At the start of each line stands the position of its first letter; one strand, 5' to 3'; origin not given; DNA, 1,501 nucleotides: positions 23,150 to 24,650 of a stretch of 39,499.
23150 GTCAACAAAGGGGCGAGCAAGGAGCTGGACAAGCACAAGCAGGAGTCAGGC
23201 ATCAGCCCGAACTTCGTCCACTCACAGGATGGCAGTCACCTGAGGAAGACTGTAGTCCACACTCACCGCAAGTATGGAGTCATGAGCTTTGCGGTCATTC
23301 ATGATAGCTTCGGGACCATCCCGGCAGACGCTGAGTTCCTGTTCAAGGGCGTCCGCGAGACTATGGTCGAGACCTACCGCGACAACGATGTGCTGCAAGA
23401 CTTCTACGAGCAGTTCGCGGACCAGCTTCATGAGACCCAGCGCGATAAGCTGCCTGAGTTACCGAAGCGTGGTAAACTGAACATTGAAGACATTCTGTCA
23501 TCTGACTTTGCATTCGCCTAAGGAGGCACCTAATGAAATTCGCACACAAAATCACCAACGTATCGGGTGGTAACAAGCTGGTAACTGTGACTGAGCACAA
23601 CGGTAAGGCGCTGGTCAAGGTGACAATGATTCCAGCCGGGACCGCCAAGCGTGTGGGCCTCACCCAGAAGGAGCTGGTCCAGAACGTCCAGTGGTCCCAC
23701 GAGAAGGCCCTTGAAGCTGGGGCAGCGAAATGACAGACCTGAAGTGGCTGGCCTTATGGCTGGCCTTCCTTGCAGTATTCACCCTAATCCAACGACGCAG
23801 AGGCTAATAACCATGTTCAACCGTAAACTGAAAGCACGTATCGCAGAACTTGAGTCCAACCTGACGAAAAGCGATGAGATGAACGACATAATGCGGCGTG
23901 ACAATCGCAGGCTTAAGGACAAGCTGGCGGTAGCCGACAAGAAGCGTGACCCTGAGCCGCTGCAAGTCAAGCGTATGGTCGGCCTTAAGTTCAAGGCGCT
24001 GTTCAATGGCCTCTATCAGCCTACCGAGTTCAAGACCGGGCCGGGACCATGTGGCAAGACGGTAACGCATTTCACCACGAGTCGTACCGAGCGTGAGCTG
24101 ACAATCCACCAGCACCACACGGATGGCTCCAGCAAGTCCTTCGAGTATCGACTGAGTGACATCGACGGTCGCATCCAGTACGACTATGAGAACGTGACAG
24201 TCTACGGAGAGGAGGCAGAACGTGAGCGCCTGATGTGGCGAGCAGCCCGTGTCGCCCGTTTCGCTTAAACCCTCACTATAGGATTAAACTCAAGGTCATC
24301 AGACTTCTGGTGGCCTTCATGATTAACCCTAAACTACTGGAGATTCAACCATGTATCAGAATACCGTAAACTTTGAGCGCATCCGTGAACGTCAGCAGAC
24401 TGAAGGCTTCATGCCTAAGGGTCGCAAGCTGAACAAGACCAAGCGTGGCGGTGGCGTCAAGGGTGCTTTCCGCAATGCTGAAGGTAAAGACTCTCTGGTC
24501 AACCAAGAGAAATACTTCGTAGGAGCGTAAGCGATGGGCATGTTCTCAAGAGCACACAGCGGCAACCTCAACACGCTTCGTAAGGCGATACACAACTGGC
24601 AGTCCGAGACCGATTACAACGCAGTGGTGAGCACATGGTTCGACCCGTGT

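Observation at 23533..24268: Accessory three-ORF cluster between gene 1 and gene 1.1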

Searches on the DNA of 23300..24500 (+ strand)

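Call 3: search_dna_similar(query=window:23400-24400:+, collection=phages, mode=near, max_rows=30)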
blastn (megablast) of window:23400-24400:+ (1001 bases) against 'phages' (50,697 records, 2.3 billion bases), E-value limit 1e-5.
Records with a match: 53; places in all: 54; records where one place covers at least 80% of the query: 15.
Best place of each record, by identity: 90-95% 7; 80-90% 22; 60-80% 24.
By first word of the organism name: Salmonella 14; Enterobacter 12; Escherichia 10; Shigella 5; Cronobacter 4; Klebsiella 4; Citrobacter 2; Staphylococcus 1; Pectobacterium 1.
By host as written in the record: Salmonella enterica subsp. enterica serovar Typhi strain BRD948 6; Enterobacter cloacae 5; Salmonella enterica subsp. enterica serovar Typhi 5; Klebsiella pneumoniae 3; Salmonella enterica subsp. enterica serovar Typhimurium ST19 3; Cronobacter turicensis cro1541A1-1 2; Escherichia coli O:45 strain C1328 2; - 2; and 18 more.
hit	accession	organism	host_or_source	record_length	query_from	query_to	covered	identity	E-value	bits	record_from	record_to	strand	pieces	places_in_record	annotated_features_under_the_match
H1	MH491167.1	Cronobacter phage GW1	Cronobacter turicensis cro1541A1-1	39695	1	1001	100%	84.1%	0e+0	955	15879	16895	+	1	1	hypothetical protein (x3) | 1: DNA-directed RNA polymerase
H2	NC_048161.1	Cronobacter phage GW1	Cronobacter turicensis cro1541A1-1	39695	1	1001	100%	84.1%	0e+0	955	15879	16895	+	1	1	hypothetical protein (x3) | 1: N4-like RNA polymerase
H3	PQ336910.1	Salmonella phage CHRF_30001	Salmonella enterica subsp. enterica ...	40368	1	1001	100%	81.7%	0e+0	815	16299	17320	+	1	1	hypothetical protein (x3) | N4-like RNA polymerase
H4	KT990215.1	Escherichia phage GA2A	Escherichia coli O:45 strain C1328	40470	1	1001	100%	81.7%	0e+0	809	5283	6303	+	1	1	hypothetical protein (x4) | DNA-directed RNA polymerase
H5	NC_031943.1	Escherichia phage GA2A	Escherichia coli O:45 strain C1328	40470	1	1001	100%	81.7%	0e+0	809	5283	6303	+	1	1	hypothetical protein (x4) | N4-like RNA polymerase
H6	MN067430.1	Escherichia phage vB_EcoP-Ro103C3lw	Escherichia coli O103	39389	1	1001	100%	79.2%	0e+0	675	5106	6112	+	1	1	hypothetical protein (x3) | DNA-directed RNA polymerase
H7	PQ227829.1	Enterobacter phage EcL30g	Enterobacter cloacae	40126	1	1001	100%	78.4%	8e-174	616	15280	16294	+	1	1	record has no annotation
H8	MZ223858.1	Enterobacter phage EV136_1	Enterobacter sp.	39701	1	1001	100%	78.1%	2e-169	601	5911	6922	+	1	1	microtubule-binding protein | hypothetical protein (x2) | DNA-directed RNA polymerase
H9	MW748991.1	Enterobacter phage IME278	Enterobacter hormaechei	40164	1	1001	100%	77.7%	4e-162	577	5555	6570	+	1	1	microtubule-binding protein | hypothetical protein (x2) | DNA-directed RNA polymerase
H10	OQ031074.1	Shigella phage SFP21A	Shigella flexneri KCTC 22192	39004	1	1001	100%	77.3%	1e-157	562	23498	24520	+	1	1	hypothetical protein (x3) | DNA-directed RNA polymerase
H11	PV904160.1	Klebsiella phage SAKp10309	Klebsiella pneumoniae MTCC 10309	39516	1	931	93%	80.8%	0e+0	715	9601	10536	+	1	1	microtubule-binding protein | hypothetical protein | DNA-directed RNA polymerase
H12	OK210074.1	Enterobacter phage KKP_3263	Enterobacter ludwigii KKP 3083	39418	1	1001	92%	80.8%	9e-109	704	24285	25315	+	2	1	hypothetical protein (x3) | RNA polymerase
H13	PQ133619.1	Klebsiella phage P7124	Klebsiella pneumoniae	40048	1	931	93%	77.4%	5e-146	523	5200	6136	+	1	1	hypothetical protein (x2) | RNA polymerase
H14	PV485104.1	Klebsiella phage Pkp-1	Klebsiella pneumoniae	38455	1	931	93%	77.3%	2e-145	521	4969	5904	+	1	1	hypothetical protein (x2) | RNA polymerase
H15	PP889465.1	Klebsiella phage phi1_146013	Klebsiella pneumoniae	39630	1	931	93%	76.3%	8e-129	466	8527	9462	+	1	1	hypothetical protein (x3) | RNA polymerase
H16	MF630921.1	Escherichia phage IMM-002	enterotoxigenic Escherichia coli ...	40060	1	931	75%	80.4%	1e-92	557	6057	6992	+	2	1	hypothetical protein (x4) | DNA-directed RNA polymerase | metal resistance protein | DUF2842 domain-containing protein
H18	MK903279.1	Escherichia phage Peacock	Escherichia coli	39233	315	1001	69%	76.4%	1e-91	342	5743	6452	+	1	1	hypothetical protein (x4) | ribosome_binding_site (x3)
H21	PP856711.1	Salmonella phage vB_STmST19_KE05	Salmonella enterica subsp. enterica ...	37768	567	1001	43%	89.9%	5e-156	556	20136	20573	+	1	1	hypothetical protein (x2)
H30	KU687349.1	Citrobacter phage SH3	Citrobacter freundii CF3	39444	556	1001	45%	75.5%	9e-49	200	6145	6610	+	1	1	hypothetical protein (x2)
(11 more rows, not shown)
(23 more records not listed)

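Call 8: get_annotated_region(hit=H1, flank=3000)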
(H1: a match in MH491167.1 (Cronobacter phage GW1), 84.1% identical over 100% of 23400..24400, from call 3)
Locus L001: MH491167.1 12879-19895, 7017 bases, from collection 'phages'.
description: Cronobacter phage GW1, complete genome.
organism: Cronobacter phage GW1 (NCBI taxid 2200756)
taxonomy: Viruses; Duplodnaviria; Heunggongvirae; Uroviricota; Caudoviricetes; Autographiviridae; Studiervirinae; Kayfunavirus; Kayfunavirus GW1
host: Cronobacter turicensis cro1541A1-1; source: -; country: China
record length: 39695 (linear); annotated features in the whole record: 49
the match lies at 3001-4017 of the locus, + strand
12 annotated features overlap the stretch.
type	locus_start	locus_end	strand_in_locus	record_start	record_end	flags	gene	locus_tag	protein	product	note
CDS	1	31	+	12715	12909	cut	-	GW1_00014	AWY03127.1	hypothetical protein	-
CDS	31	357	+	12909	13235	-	-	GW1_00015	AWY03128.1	hypothetical protein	-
CDS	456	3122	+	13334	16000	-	1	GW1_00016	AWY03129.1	DNA-directed RNA polymerase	-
CDS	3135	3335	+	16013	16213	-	-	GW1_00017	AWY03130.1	hypothetical protein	-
CDS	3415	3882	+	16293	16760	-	-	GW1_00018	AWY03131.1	hypothetical protein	-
CDS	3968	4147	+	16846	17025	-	-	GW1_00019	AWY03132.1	hypothetical protein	-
CDS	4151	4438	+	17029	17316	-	-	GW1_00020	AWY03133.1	hypothetical protein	-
CDS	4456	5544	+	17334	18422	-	-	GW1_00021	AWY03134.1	DNA ligase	-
CDS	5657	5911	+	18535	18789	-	-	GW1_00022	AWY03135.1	hypothetical protein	-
CDS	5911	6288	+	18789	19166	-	-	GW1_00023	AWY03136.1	hypothetical protein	-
CDS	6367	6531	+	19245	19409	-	2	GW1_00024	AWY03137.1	RNA polymerase inhibitor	-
CDS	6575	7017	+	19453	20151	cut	-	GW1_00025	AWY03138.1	ssDNA-binding protein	T7-like phage ssDNA-binding protein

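Call 19: get_annotated_region(hit=H4, flank=1500)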
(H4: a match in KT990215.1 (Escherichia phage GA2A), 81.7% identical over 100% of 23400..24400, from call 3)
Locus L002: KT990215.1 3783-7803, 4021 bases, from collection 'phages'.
description: Escherichia phage GA2A, complete genome.
organism: Escherichia phage GA2A (NCBI taxid 1755695)
taxonomy: Viruses; Duplodnaviria; Heunggongvirae; Uroviricota; Caudoviricetes; Autographiviridae; Studiervirinae; Kayfunavirus; Kayfunavirus GA2A
host: Escherichia coli O:45 strain C1328; source: Speed River; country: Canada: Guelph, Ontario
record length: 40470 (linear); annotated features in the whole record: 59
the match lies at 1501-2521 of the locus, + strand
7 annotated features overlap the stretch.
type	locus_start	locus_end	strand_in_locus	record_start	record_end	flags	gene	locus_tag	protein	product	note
CDS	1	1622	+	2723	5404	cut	-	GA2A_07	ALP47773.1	DNA-directed RNA polymerase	-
CDS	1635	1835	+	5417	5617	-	-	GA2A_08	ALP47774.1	hypothetical protein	-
CDS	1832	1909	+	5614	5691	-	-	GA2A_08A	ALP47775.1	hypothetical protein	-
CDS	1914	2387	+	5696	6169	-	-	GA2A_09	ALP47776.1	hypothetical protein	-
CDS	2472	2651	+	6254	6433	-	-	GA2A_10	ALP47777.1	hypothetical protein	-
CDS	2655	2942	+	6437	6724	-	-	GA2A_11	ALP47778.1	hypothetical protein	-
CDS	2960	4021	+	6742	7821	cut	-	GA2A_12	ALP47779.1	DNA ligase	-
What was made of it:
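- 23730..23807 (+): orfB: 25-aa single-helix hydrophobic micro-protein ending in QRRRG, coupled to orfA by an ATGA overlap and ending in tandem TAA TAA. Annotated as GA2A_08A (call 19).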

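Call 20: get_annotated_region(hit=H8, flank=1500)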
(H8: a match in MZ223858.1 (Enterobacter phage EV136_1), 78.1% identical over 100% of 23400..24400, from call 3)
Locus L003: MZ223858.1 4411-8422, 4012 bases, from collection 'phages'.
description: Enterobacter phage EV136_1, complete genome.
organism: Enterobacter phage EV136_1 (NCBI taxid 2849096)
taxonomy: Viruses; Duplodnaviria; Heunggongvirae; Uroviricota; Caudoviricetes; Autographiviridae; Studiervirinae; Kayfunavirus
host: -; source: Enterobacter sp.; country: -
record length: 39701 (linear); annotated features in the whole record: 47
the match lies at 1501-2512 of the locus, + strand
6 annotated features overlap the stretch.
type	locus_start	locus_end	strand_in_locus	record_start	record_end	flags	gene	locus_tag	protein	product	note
CDS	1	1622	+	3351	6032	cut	-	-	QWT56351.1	DNA-directed RNA polymerase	-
CDS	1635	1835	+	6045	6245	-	-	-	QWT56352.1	hypothetical protein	-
CDS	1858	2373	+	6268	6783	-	-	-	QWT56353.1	microtubule-binding protein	-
CDS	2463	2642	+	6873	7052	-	-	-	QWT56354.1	hypothetical protein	-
CDS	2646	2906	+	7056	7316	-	-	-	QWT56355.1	hypothetical protein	-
CDS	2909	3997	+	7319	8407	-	-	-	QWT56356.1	ATP-dependent DNA ligase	-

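Call 21: get_annotated_region(hit=H16, flank=1500)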
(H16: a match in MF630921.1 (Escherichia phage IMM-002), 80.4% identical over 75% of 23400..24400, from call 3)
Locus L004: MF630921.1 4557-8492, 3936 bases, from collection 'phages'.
description: Escherichia phage IMM-002, complete genome.
organism: Escherichia phage IMM-002 (NCBI taxid 2041760)
taxonomy: Viruses; Duplodnaviria; Heunggongvirae; Uroviricota; Caudoviricetes; Autographiviridae; Studiervirinae; Kayfunavirus; Kayfunavirus IMM002
host: enterotoxigenic Escherichia coli 278485-2; source: environmental water; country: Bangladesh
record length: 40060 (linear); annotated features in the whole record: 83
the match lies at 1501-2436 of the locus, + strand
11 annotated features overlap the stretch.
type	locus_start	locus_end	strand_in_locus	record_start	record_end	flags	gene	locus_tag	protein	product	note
CDS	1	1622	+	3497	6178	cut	-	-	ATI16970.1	DNA-directed RNA polymerase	T7-like phage DNA-directed RNA polymerase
CDS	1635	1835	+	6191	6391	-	-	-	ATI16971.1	hypothetical protein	-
CDS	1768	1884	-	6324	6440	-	-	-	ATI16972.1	metal resistance protein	-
CDS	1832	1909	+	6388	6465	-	-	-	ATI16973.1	DUF2842 domain-containing protein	-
CDS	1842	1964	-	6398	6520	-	-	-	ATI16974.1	hypothetical protein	hypothetical protein AK812_SmicGene8738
CDS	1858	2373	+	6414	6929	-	-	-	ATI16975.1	hypothetical protein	gp1.05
CDS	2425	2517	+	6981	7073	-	-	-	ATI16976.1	hypothetical protein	-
CDS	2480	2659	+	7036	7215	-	-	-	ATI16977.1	hypothetical protein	-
CDS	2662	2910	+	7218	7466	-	-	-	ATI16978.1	transporter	-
CDS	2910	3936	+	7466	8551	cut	-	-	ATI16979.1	DNA ligase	-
CDS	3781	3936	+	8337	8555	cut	-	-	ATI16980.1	major fimbrial subunit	-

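Call 34: get_annotated_region(hit=H6, flank=1500)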
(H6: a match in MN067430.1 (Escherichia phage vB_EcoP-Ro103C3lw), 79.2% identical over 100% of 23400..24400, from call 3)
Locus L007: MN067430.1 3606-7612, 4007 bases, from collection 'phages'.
description: Escherichia phage vB_EcoP-Ro103C3lw, complete genome.
organism: Escherichia phage vB_EcoP-Ro103C3lw (NCBI taxid 2591410)
taxonomy: Viruses; Duplodnaviria; Heunggongvirae; Uroviricota; Caudoviricetes; Autographiviridae; Studiervirinae; Kayfunavirus
host: Escherichia coli O103; source: non-fecal compost; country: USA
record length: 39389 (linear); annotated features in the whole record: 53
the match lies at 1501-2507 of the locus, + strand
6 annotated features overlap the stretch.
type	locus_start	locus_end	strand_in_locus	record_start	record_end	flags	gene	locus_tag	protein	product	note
CDS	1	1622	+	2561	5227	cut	-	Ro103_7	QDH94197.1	DNA-directed RNA polymerase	AA sequence similar to locus_tag=GW1_00016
CDS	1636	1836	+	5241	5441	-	-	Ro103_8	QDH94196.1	hypothetical protein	-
CDS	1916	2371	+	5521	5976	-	-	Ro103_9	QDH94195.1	hypothetical protein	-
CDS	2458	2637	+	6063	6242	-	-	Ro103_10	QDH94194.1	hypothetical protein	-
CDS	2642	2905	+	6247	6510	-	-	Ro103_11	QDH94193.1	hypothetical protein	-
CDS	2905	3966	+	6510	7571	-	-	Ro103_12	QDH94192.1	DNA ligase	AA sequence similar to AUX83597.1:1..357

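Call 35: get_annotated_region(hit=H10, flank=1500)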
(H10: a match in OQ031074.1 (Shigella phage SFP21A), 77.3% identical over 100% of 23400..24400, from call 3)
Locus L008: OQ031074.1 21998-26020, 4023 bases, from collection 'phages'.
description: Shigella phage SFP21A, complete genome.
organism: Shigella phage SFP21A (NCBI taxid 3017290)
taxonomy: Viruses; Duplodnaviria; Heunggongvirae; Uroviricota; Caudoviricetes; Autographiviridae; Studiervirinae; Kayfunavirus
host: Shigella flexneri KCTC 22192; source: sewage; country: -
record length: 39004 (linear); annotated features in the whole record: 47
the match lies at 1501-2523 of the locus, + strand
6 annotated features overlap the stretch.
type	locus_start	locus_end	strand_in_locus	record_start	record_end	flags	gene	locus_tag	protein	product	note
CDS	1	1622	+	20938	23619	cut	-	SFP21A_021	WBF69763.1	DNA-directed RNA polymerase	-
CDS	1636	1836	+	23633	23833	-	-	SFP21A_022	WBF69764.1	hypothetical protein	-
CDS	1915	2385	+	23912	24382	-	-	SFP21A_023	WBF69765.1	hypothetical protein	-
CDS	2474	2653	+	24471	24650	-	-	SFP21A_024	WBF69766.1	hypothetical protein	-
CDS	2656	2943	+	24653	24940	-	-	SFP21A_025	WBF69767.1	hypothetical protein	-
CDS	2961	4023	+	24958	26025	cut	-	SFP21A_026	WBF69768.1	DNA ligase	-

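Call 36: get_annotated_region(hit=H13, flank=1500)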
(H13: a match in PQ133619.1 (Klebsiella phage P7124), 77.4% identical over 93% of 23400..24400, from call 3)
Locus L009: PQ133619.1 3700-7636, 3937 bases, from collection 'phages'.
description: Klebsiella phage P7124, complete genome.
organism: Klebsiella phage P7124 (NCBI taxid 3349460)
taxonomy: Viruses
host: Klebsiella pneumoniae; source: -; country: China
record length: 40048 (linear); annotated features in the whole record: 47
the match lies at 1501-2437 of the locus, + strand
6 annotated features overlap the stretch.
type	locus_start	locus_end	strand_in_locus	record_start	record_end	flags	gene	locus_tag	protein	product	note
CDS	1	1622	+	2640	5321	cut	-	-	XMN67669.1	RNA polymerase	T7 RNA polymerase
CDS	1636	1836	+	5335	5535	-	-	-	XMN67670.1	hypothetical protein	-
CDS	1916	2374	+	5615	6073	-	-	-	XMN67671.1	hypothetical protein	-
CDS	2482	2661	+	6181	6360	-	-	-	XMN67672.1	hypothetical protein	-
CDS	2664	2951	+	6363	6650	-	-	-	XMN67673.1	hypothetical protein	-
CDS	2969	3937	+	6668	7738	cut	-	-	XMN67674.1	DNA ligase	-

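Call 37: get_annotated_region(hit=H18, flank=2000)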
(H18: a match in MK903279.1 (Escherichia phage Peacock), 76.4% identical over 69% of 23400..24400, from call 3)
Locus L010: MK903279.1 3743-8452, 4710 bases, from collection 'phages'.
description: Escherichia phage Peacock, complete genome.
organism: Escherichia phage Peacock (NCBI taxid 2591100)
taxonomy: Viruses; Duplodnaviria; Heunggongvirae; Uroviricota; Caudoviricetes; Autographiviridae; Studiervirinae; Kayfunavirus
host: Escherichia coli; source: waste water treatment plant influent sample; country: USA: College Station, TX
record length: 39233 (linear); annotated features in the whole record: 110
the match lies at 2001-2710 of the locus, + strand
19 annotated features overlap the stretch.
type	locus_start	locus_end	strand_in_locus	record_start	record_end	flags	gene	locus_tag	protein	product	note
CDS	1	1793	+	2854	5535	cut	-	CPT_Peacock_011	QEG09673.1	RNA polymerase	BLASTp similarity to NCBI NP_041960.1 phage T7 RNA polymerase; T7 RNA polymerase; RNA polymerase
regulatory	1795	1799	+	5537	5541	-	-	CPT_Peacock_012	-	ribosome_binding_site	CPT_Peacock_012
CDS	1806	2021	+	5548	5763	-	-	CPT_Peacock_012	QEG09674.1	hypothetical protein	-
regulatory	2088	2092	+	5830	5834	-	-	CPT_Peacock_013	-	ribosome_binding_site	CPT_Peacock_013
CDS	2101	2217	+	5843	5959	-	-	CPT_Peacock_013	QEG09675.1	hypothetical protein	-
regulatory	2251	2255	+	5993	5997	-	-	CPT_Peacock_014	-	ribosome_binding_site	CPT_Peacock_014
CDS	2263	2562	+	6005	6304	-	-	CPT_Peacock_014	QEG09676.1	hypothetical protein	-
regulatory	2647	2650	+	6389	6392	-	-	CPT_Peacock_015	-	ribosome_binding_site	CPT_Peacock_015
CDS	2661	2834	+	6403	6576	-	-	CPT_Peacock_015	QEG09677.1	hypothetical protein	-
regulatory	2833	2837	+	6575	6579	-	-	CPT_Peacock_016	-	ribosome_binding_site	CPT_Peacock_016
CDS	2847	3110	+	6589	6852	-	-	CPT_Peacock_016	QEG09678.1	inhibitor of dGTPase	BLASTp similarity to NCBI NP_041962.1 phage T7 Inhibitor of dGTPase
regulatory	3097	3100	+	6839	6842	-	-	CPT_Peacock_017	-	ribosome_binding_site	CPT_Peacock_017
CDS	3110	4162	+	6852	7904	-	-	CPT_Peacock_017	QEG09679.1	DNA ligase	BLASTp similarity to NCBI NP_041963.1 phage T7 ATP-dependent DNA ligase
regulatory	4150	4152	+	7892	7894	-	-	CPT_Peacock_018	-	ribosome_binding_site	CPT_Peacock_018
CDS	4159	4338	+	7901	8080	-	-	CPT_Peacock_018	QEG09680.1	hypothetical protein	-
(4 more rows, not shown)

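Call 38: get_annotated_region(hit=H21, flank=2000)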
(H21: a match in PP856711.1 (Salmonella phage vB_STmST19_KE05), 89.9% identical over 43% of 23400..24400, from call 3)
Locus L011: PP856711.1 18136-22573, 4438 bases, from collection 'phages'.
description: Salmonella phage vB_STmST19_KE05, complete genome.
organism: Salmonella phage vB_STmST19_KE05 (NCBI taxid 3161163)
taxonomy: Viruses; Duplodnaviria; Heunggongvirae; Uroviricota; Caudoviricetes; Autographiviridae; Studiervirinae; Kayfunavirus
host: Salmonella enterica subsp. enterica serovar Typhimurium ST19; source: river; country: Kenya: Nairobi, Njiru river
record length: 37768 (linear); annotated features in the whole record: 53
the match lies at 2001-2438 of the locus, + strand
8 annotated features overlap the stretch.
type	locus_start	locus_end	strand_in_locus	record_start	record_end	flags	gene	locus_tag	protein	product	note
CDS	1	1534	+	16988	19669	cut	-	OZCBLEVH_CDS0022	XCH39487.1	N4-like RNA polymerase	RNA and nucleotide metabolism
CDS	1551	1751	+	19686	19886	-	-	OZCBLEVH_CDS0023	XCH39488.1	hypothetical protein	-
CDS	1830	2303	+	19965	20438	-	-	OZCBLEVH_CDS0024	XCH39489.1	hypothetical protein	-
CDS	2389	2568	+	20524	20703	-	-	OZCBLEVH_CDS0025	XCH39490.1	hypothetical protein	-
CDS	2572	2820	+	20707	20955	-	-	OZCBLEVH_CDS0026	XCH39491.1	dGTPase inhibitor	-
CDS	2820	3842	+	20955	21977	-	-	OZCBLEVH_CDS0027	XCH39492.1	DNA ligase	RNA and nucleotide metabolism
CDS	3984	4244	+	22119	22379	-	-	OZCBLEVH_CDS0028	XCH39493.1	hypothetical protein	-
CDS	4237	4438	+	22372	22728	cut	-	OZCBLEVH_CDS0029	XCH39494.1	nucleotide kinase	-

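Call 39: get_annotated_region(hit=H30, flank=2000)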
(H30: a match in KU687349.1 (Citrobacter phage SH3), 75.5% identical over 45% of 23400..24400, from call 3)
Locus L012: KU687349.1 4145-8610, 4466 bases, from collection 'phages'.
description: Citrobacter phage SH3, complete genome.
organism: Citrobacter phage SH3 (NCBI taxid 1805466)
taxonomy: Viruses; Duplodnaviria; Heunggongvirae; Uroviricota; Caudoviricetes; Autographiviridae; Studiervirinae; Kayfunavirus; Kayfunavirus SH3
host: Citrobacter freundii CF3; source: -; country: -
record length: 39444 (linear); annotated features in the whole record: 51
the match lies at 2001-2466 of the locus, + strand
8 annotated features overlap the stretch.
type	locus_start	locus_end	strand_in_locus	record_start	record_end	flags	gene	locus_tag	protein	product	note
CDS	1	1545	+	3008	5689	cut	-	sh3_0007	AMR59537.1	RNA polymerase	gp7; No experimental evidence; RNA polymerase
CDS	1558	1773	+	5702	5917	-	-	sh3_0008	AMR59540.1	hypothetical protein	gp8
CDS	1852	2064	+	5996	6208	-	-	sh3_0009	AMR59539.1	hypothetical protein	gp9; No experimental evidence; gp1.05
CDS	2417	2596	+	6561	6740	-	-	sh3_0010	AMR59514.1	hypothetical protein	gp10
CDS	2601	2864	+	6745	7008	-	-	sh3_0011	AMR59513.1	deoxyguanosine triphospho-hydrolase inhibitor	gp11; No experimental evidence; dgtp triphosphohydrolase inhibitor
CDS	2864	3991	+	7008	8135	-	-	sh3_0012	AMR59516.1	DNA ligase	gp12; No experimental evidence; DNA ligase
CDS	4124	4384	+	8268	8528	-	-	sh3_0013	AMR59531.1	hypothetical protein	gp13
CDS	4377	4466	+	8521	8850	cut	-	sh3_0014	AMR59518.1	hypothetical protein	gp14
